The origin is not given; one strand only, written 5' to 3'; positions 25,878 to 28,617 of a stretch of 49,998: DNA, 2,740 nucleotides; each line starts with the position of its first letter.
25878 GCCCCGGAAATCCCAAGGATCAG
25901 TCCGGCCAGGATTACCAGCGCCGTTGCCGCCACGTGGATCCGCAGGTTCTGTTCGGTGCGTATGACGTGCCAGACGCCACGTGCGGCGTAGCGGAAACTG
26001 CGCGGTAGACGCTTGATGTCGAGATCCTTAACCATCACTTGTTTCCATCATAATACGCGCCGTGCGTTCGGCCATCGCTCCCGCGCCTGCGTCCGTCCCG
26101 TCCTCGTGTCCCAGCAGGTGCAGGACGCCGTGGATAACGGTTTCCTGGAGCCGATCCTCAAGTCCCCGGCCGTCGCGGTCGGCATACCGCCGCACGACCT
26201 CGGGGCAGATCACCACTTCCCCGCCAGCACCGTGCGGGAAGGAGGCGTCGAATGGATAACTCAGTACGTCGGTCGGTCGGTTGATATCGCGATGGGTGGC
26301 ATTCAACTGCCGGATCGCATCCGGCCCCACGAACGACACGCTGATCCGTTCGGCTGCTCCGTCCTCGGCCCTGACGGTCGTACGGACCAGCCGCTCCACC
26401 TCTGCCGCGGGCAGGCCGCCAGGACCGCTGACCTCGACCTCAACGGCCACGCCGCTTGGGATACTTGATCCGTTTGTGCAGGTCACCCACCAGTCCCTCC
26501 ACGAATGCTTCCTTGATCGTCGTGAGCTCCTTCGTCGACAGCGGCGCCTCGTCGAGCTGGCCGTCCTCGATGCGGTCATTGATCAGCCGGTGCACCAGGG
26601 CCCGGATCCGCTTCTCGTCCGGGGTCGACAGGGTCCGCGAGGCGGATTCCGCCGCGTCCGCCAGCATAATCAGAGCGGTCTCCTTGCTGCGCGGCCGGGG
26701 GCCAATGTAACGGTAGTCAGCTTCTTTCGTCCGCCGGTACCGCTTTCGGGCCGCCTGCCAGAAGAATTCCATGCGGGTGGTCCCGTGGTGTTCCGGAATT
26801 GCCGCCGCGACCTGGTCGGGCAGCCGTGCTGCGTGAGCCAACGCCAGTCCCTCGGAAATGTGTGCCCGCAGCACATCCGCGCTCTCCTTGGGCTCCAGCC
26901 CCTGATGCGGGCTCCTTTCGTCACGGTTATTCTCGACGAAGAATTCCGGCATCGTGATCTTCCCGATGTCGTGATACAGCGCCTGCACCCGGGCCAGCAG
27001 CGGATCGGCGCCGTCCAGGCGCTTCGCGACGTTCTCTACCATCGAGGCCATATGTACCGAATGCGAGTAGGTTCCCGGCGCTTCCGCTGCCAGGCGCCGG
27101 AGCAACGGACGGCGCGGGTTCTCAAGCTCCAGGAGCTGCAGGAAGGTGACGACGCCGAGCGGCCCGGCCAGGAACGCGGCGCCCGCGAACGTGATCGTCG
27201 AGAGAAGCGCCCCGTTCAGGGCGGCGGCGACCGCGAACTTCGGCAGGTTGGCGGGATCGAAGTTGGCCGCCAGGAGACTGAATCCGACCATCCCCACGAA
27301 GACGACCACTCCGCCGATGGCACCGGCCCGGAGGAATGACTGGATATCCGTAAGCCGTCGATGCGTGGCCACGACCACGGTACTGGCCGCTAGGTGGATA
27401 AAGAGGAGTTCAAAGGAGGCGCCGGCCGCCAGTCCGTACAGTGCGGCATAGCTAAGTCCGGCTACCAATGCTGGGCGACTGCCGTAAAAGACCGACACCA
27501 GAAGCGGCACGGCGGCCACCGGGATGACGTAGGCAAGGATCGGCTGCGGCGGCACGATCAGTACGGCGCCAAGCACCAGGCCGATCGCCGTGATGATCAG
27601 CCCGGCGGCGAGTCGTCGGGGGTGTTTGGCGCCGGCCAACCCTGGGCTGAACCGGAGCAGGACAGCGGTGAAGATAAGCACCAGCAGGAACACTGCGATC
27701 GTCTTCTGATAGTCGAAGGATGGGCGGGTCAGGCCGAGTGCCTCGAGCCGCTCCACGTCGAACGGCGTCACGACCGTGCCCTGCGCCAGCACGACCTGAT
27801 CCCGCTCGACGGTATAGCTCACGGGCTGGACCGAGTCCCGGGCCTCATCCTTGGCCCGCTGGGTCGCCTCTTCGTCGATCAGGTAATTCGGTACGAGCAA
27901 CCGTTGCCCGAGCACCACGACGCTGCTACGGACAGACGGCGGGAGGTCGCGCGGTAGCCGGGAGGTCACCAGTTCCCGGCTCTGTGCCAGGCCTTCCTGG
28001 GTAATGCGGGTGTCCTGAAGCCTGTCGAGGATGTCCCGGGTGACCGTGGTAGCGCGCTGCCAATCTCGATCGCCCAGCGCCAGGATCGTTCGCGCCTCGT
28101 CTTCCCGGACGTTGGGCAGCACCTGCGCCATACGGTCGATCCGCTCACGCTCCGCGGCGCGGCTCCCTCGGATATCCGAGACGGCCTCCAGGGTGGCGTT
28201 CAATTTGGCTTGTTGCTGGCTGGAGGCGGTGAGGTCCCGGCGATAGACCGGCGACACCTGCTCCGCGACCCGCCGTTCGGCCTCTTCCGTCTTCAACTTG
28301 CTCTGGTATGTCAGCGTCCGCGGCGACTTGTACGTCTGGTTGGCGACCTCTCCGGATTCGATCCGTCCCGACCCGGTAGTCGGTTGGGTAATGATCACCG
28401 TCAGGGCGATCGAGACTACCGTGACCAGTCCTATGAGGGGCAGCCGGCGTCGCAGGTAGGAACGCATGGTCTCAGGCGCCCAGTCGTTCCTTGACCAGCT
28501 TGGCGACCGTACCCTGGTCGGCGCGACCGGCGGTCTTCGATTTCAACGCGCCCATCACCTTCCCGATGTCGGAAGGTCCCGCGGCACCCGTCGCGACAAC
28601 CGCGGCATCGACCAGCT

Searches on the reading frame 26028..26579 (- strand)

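Call 23: search_protein_families(library=pfam, proteins=[window:26028-26579:-], max_evalue=0.00001)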
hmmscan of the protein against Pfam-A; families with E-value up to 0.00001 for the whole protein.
window:26028-26579:- (183 aa): 1 family
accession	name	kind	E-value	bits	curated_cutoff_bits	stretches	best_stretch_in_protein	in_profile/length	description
PF02130.23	YbeY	-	2.3e-24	86.1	25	1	64-178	14-127/129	Endoribonuclease YbeY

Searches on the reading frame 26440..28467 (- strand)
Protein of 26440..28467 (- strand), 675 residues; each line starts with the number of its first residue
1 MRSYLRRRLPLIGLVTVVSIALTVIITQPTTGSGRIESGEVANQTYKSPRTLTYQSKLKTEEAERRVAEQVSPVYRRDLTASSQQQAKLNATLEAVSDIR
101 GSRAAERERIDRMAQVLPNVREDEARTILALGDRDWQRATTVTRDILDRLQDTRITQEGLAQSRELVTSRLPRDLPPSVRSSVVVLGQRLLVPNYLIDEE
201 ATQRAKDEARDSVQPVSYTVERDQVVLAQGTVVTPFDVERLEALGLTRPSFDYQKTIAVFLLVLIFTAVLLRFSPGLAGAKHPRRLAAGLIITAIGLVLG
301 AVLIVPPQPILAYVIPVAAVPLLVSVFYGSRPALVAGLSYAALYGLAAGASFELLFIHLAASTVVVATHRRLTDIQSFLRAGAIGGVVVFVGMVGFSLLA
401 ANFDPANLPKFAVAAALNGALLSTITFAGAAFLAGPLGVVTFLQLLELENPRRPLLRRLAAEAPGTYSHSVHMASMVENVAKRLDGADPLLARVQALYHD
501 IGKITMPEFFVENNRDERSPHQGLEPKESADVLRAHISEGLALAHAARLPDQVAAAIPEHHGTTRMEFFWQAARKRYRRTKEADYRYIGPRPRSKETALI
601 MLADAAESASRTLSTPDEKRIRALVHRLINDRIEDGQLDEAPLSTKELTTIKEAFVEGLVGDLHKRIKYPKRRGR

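Call 23: search_protein_families(library=pfam, proteins=[window:26440-28467:-], max_evalue=0.00001)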
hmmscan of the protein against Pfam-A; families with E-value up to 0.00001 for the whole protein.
window:26440-28467:- (675 aa): 3 families
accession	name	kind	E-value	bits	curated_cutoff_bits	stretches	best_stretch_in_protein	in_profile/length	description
PF07697.16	7TMR-HDED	-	6.3e-45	154.3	27.6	1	38-248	2-224/224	7TM-HD extracellular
PF01966.28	HD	-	5.4e-14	52.9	22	1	466-606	1-113/116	HD domain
PF07698.17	7TM-7TMR_HD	-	6.3e-14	52.8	29.4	1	257-427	5-176/190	7TM receptor with intracellular HD hydrolase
